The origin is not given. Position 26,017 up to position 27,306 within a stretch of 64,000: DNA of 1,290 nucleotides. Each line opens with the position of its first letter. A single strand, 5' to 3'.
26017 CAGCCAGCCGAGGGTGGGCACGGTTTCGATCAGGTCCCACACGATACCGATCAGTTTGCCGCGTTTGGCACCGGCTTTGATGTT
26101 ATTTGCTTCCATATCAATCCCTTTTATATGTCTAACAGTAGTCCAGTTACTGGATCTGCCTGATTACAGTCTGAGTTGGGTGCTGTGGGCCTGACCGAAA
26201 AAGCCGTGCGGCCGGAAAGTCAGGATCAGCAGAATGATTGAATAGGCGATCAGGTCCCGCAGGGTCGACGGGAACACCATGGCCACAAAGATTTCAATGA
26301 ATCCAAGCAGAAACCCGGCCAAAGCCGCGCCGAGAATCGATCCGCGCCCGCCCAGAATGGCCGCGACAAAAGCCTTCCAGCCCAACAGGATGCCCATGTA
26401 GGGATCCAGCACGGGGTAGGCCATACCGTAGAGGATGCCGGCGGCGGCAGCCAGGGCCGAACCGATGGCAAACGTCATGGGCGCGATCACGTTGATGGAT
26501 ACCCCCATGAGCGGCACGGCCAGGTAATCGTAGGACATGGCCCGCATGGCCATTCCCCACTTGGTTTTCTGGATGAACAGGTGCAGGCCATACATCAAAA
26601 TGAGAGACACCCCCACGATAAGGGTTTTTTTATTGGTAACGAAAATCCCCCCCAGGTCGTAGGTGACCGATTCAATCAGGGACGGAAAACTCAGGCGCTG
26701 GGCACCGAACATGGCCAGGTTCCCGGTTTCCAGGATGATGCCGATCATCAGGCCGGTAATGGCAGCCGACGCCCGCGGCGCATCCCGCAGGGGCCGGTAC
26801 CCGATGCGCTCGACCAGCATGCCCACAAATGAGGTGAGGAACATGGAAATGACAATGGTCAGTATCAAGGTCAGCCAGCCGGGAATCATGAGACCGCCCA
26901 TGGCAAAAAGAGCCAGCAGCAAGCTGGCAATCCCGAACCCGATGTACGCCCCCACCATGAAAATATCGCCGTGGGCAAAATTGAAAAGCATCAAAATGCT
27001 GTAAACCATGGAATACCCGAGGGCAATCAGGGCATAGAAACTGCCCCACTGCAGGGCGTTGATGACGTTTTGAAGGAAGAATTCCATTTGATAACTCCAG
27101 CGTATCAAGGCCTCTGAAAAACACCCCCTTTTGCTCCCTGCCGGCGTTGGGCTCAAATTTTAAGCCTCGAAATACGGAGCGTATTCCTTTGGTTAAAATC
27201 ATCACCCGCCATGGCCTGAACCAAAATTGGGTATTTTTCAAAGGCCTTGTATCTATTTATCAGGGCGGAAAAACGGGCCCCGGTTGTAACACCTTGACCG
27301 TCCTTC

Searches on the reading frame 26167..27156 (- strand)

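Call 40: search_protein_families(library=pfam, proteins=[window:26167-27156:-], max_evalue=0.00001)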
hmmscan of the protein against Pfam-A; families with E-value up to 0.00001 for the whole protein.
window:26167-27156:- (330 aa): 1 family
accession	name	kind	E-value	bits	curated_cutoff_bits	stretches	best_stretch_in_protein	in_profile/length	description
PF02653.21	BPD_transp_2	-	1.6e-34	119.7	26.8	1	31-312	2-269/269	Branched-chain amino acid transport system / permease component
